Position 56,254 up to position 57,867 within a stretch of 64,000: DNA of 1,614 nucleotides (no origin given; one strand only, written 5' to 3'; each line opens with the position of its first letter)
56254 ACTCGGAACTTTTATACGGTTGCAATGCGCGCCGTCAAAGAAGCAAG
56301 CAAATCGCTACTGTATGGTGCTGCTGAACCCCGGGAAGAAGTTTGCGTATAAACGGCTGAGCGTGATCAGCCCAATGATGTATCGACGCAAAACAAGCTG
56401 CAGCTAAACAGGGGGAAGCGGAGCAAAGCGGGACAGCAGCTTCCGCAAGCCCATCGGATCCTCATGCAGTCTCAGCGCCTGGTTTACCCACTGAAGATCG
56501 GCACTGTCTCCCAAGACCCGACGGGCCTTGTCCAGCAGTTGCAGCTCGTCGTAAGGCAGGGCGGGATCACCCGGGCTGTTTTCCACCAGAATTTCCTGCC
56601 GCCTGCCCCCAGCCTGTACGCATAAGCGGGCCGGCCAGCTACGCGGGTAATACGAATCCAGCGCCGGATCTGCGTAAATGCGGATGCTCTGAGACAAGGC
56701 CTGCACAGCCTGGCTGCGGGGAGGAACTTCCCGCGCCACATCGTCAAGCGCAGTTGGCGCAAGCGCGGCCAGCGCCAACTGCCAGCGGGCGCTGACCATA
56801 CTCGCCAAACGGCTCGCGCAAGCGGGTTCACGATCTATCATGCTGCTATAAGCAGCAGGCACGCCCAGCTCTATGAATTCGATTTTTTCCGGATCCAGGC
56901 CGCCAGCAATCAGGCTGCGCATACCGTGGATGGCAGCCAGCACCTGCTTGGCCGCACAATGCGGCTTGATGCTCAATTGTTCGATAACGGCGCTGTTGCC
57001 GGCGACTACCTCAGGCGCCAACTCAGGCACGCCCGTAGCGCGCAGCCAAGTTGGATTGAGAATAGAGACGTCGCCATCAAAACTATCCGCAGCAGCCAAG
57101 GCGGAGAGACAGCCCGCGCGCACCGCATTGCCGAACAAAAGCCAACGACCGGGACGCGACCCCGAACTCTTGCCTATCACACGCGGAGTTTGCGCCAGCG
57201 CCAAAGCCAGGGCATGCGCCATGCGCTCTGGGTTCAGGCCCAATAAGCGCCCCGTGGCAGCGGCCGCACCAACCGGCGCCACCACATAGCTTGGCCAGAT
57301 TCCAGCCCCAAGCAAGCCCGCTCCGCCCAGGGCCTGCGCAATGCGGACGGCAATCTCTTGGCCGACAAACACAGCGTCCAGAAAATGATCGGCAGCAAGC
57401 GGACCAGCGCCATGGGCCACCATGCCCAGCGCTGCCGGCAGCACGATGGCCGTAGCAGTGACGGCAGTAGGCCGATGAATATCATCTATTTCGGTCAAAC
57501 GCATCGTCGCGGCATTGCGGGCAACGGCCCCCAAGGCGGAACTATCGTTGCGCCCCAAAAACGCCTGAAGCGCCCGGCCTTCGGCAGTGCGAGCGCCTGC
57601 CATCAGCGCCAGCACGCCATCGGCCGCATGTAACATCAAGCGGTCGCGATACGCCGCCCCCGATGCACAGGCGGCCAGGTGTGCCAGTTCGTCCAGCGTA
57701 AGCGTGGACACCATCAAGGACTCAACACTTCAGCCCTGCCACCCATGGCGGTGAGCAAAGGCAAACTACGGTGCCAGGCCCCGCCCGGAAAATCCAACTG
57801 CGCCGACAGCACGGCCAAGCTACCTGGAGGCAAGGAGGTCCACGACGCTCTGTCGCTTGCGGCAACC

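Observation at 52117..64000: Candidate undescribed catabolic pathway: hydantoinase A/B + paired M24-fold proteins + MmgE/PrpD + amidohydrolase + LysR + three Bug binding proteins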

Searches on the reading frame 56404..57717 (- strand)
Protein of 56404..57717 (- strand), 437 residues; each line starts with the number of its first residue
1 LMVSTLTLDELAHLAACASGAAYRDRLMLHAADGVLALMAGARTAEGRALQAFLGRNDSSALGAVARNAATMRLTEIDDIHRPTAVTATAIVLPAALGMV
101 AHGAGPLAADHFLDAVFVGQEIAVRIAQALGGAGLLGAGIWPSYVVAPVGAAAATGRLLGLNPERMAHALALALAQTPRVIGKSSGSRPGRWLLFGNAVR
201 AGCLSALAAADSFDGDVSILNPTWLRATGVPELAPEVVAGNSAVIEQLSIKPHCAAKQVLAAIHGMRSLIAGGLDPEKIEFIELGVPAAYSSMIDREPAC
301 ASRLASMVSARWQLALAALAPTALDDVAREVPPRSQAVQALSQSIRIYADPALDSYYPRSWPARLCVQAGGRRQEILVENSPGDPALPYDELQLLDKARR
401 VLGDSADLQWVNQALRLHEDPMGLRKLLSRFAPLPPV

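Call 3: search_protein_families(library=pfam, proteins=[window:56404-57717:-])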
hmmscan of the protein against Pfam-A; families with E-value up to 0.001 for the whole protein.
window:56404-57717:- (437 aa): 2 families
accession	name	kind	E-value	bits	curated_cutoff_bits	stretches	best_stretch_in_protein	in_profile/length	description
PF03972.19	MmgE_PrpD_N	-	7.4e-20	71.6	32.1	1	52-224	61-229/244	MmgE/PrpD N-terminal domain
PF19305.4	MmgE_PrpD_C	-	1.7e-12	48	32.1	1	260-407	8-157/173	MmgE/PrpD C-terminal domain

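Call 4: search_protein_families(library=ncbifam, proteins=[window:56404-57717:-])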
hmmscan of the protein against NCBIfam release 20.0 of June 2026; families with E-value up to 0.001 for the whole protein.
window:56404-57717:- (437 aa): 0 families

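Call 19: search_solved_structures(query=window:56404-57717:-, max_evalue=0.001)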
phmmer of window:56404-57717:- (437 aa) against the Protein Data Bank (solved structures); distinct sequences matched with E-value up to 0.001: 3.
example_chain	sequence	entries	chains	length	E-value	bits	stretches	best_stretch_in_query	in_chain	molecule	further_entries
7e9d_A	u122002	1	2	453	3.4e-05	26.3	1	38-217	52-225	IRG1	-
2hp3_A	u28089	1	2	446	0.0002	23.8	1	68-221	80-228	IDS-epimerase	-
2hp0_A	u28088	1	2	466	0.00023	23.6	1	68-221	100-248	IDS-epimerase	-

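Call 84: search_solved_structures(query=A2, max_evalue=0.001, show_alignments=2)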
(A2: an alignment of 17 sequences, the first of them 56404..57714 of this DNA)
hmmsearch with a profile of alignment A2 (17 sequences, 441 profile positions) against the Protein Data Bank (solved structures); distinct sequences matched with E-value up to 0.001: 13.
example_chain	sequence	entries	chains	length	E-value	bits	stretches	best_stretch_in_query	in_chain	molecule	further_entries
7e9d_A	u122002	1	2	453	8.1e-28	100.7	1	27-420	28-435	IRG1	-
7bra_A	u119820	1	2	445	2.5e-27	99.1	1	48-420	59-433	Bacillus subtilis IRG1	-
12vq_A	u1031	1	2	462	8.8e-22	80.8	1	79-431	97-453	Cis-aconitate decarboxylase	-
12vw_A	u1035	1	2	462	1.2e-21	80.3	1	82-431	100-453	Cis-aconitate decarboxylase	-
12vt_A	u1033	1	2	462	2e-21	79.6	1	82-431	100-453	Cis-aconitate decarboxylase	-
12ux_A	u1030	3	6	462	3e-21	79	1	82-431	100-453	Cis-aconitate decarboxylase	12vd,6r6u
7br9_A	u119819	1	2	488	5.6e-21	78.2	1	82-431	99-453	Cis-aconitate decarboxylase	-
6r6t_A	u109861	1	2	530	7.2e-21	77.8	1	84-431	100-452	Cis-aconitate decarboxylase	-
2hp3_A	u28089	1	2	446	3e-18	69.2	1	89-403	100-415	IDS-epimerase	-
2hp0_A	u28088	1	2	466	3.2e-18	69.1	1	89-403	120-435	IDS-epimerase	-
5mvi_E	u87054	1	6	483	8.3e-14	54.5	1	148-430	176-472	2-methylcitrate dehydratase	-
1szq_A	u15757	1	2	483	1.5e-13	53.6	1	148-430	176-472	2-methylcitrate dehydratase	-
5mux_A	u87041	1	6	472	4.5e-05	25.7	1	149-361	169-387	2-methylcitrate dehydratase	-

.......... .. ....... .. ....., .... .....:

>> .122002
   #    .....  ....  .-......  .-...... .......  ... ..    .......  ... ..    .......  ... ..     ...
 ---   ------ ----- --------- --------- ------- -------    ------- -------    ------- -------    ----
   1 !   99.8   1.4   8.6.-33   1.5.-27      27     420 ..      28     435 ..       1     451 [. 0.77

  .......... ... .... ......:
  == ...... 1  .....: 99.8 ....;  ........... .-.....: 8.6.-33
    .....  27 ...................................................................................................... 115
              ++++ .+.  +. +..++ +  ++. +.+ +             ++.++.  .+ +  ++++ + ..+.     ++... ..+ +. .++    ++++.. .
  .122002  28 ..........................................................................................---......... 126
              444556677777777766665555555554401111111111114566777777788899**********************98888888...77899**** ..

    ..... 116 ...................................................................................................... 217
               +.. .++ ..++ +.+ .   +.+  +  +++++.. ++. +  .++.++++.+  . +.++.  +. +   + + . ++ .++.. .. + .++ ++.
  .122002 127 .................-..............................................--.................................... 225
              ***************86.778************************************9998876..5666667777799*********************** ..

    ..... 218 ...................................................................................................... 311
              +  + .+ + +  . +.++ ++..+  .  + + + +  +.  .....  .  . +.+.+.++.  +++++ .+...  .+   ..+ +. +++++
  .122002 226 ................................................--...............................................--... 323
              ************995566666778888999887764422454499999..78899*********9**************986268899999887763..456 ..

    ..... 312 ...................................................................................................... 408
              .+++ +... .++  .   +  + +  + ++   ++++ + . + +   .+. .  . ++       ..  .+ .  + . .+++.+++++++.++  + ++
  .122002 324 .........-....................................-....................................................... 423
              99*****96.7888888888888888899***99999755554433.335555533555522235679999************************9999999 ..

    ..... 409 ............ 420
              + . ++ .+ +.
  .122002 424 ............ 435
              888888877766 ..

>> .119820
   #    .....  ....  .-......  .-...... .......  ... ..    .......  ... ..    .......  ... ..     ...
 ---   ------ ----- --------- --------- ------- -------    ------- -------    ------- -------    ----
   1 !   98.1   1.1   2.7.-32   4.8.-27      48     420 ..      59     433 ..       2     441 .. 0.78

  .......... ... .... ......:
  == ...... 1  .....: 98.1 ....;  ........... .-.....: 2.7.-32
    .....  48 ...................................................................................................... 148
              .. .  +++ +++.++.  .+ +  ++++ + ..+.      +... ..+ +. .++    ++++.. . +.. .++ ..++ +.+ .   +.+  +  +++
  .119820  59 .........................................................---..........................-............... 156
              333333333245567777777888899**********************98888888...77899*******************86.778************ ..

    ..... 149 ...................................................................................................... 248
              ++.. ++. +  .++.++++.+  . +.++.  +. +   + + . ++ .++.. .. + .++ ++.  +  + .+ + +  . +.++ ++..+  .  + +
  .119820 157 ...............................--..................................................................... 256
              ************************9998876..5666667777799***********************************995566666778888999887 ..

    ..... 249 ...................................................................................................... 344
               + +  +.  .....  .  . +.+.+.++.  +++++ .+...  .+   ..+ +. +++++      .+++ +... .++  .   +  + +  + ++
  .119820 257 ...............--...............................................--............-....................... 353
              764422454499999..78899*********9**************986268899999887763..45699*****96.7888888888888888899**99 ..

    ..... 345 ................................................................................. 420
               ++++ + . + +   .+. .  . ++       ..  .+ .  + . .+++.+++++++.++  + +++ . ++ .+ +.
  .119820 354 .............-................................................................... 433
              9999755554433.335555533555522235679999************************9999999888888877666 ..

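Call 86: search_protein_families(library=ncbifam, proteins=[window:56404-57714:-], max_evalue=1e-8)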
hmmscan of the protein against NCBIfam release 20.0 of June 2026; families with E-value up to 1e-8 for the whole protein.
window:56404-57714:- (436 aa): 0 families
